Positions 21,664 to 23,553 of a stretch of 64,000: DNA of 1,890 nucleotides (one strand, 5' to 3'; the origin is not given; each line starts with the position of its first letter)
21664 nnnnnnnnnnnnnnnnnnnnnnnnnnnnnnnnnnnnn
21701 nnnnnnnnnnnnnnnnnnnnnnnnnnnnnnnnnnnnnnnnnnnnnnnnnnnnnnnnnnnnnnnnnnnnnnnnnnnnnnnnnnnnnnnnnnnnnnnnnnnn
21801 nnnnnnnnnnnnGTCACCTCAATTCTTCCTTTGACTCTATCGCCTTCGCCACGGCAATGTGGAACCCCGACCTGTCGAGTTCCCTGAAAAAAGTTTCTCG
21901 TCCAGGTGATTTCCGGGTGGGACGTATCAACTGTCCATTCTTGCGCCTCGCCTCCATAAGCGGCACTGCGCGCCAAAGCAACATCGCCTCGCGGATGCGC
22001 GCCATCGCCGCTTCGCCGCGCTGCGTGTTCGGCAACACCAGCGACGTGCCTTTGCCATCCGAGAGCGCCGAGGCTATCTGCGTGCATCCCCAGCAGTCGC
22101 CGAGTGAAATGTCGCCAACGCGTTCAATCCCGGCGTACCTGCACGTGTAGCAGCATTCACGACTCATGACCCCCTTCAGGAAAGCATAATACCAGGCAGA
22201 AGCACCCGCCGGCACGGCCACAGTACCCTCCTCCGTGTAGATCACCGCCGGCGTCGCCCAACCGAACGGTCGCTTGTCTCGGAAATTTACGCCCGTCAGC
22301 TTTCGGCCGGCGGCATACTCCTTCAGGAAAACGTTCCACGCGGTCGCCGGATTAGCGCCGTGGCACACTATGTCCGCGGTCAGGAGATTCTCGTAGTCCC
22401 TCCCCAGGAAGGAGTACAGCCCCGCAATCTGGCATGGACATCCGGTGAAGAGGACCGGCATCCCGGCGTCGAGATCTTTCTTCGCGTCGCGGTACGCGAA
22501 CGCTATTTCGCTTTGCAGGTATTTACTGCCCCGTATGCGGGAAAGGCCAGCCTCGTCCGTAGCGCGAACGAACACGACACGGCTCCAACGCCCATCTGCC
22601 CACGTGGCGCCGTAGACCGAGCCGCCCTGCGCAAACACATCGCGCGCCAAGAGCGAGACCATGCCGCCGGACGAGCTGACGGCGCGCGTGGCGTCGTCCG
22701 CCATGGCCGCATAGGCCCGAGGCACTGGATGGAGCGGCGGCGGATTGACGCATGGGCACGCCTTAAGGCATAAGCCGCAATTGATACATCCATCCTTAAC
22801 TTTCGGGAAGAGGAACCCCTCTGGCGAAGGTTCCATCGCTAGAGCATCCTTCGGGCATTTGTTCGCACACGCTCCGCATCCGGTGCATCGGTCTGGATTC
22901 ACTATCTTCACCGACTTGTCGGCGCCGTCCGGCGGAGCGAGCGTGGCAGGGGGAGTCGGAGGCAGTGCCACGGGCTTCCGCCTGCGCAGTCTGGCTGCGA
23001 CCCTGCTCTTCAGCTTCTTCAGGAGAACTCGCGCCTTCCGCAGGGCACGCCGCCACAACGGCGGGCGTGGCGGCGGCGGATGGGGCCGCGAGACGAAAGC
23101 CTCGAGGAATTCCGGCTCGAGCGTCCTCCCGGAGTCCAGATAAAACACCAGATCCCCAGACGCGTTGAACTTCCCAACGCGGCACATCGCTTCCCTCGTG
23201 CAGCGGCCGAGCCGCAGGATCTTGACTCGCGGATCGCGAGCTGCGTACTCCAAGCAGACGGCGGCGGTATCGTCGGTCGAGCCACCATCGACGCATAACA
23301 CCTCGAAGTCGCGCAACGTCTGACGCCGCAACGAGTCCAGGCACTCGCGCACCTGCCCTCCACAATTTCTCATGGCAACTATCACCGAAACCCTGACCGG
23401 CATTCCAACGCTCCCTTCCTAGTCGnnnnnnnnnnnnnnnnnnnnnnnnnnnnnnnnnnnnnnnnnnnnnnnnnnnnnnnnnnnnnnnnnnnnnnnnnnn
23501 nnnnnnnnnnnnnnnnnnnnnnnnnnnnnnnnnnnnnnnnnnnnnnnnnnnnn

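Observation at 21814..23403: Unusual single ORF fusing half a GT2 domain to a di-cluster ferredoxin and an FrhB/FdhB-like C-terminal domain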

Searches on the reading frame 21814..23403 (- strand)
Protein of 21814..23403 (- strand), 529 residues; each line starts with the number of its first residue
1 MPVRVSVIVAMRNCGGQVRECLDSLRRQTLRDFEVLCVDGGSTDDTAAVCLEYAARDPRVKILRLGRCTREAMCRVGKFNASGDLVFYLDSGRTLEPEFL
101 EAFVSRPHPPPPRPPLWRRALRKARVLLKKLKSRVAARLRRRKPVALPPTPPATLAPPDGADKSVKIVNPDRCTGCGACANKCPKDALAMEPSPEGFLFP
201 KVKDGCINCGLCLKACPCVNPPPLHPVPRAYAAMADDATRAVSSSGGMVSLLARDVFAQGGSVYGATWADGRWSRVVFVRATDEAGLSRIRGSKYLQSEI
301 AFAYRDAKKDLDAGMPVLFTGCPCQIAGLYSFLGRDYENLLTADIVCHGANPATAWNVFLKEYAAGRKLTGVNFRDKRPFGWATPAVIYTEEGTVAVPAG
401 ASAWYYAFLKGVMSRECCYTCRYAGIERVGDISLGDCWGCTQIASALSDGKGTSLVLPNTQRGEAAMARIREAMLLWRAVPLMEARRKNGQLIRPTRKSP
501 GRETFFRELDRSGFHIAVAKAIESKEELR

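Call 3: search_protein_families(library=pfam, proteins=[window:21814-23403:-], max_evalue=0.01)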
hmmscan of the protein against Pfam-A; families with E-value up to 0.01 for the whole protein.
window:21814-23403:- (529 aa): 14 families
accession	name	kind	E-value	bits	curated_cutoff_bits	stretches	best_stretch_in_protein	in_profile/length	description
PF04432.18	FrhB_FdhB_C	-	9e-18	65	23.3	1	317-474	4-140/150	Coenzyme F420 hydrogenase/dehydrogenase, beta subunit C terminus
PF00535.33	Glycos_transf_2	-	1e-17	65.1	23.3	1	6-105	1-101/168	Glycosyl transferase family 2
PF00037.32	Fer4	-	9.5e-09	35.2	21.1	1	167-188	2-23/24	4Fe-4S binding domain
PF13183.11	Fer4_8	-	1.6e-08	35.4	27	2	170-186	51-67/68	4Fe-4S dicluster domain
PF12838.12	Fer4_7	-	3.2e-07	31.1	27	1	172-218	1-50/52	4Fe-4S dicluster domain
PF13237.11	Fer4_10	-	4.2e-07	30.2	25.5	1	167-217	3-53/53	4Fe-4S dicluster domain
PF13187.11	Fer4_9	-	1.9e-06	28.2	27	1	172-217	1-48/52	4Fe-4S dicluster domain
PF12797.12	Fer4_2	-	2.3e-06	27.6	24.5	2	167-184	4-21/22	4Fe-4S binding domain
PF04422.18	FrhB_FdhB_N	-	2.9e-06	27.8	22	1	231-300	3-73/78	Coenzyme F420 hydrogenase/dehydrogenase, beta subunit N-term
PF14697.11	Fer4_21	-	3.6e-06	27.5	35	2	168-218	3-53/59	4Fe-4S dicluster domain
PF12837.12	Fer4_6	-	0.00012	22.3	25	1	168-187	4-23/24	4Fe-4S binding domain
PF13641.12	Glyco_tranf_2_3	-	0.00072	20.1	27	1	4-105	2-109/230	Glycosyltransferase like family 2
PF12800.12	Fer4_4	-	0.0029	18.3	24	1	170-185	1-16/17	4Fe-4S binding domain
PF25160.1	LdpA_Fe-S-bd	-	0.0036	17.5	27.6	1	166-190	21-45/49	LdpA Fe-S cluster-binding domain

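Call 4: search_protein_families(library=ncbifam, proteins=[window:21814-23403:-], max_evalue=0.01)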
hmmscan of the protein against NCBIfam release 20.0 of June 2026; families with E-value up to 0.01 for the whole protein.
window:21814-23403:- (529 aa): 58 families (the best 25 are shown)
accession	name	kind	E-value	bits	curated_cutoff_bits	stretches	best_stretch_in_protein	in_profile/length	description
NF007482.0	PRK10073.1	equivalog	2.2e-12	46.7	423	1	4-102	7-105/334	glycosyltransferase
NF006808.0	PRK09326.1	equivalog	2e-10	40.1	444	1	163-440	4-279/341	F420H2 dehydrogenase subunit F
NF040616.1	F420_dehyd_FpoF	exception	4e-09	35.9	475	1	163-328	3-172/337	F420H2 dehydrogenase subunit FpoF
NF047683.1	TeichurnBiosyTuaG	equivalog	7.2e-09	35.6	400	1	4-102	7-106/252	teichuronic acid biosynthesis protein TuaG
NF041875.1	EPS_EpsD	equivalog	9e-09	35.2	370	1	5-104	1-101/325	exopolysaccharide biosynthesis glycosyltransferase EpsD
TIGR03294.1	FrhG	equivalog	1.8e-08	34.4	245.5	1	160-218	163-217/228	coenzyme F420 hydrogenase subunit gamma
TIGR03937.1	PgaC_IcaA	equivalog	2.5e-08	33.3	422.3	1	4-99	46-142/407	poly-beta-1,6-N-acetyl-D-glucosamine synthase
TIGR01944.1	rnfB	subfamily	2.9e-08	33.5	68.7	1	162-218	104-157/190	RnfABCDGE type electron transport complex subunit B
TIGR03965.1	mycofact_glyco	equivalog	4.7e-08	32.3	280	1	4-105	75-177/467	mycofactocin biosynthesis glycosyltransferase MftF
NF053739.1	GlytfEpsEBac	equivalog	6.9e-08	31.8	450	1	4-70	2-69/265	glycosyltransferase EpsE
NF043039.1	HgcAB_like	equivalog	7.1e-07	29.1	285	1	168-217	297-345/350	HgcAB-like fusion protein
NF004541.0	PRK05888.2-2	equivalog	8.5e-07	29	217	1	170-218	60-108/168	NADH-quinone oxidoreductase subunit NuoI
NF045692.1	OglycostaseCruG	equivalog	9e-07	28.1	600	1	4-63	42-101/386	2'-O-glycosyltransferase CruG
TIGR04283.1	glyco_like_mftF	equivalog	9.7e-07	28.6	182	1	5-105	1-95/221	TIGR04283 family arsenosugar biosynthesis glycosyltransferase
NF047588.1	GlcsyltransPgfSStrep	equivalog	1.2e-06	27.9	500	1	20-105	22-108/308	glycosyltransferase PgfS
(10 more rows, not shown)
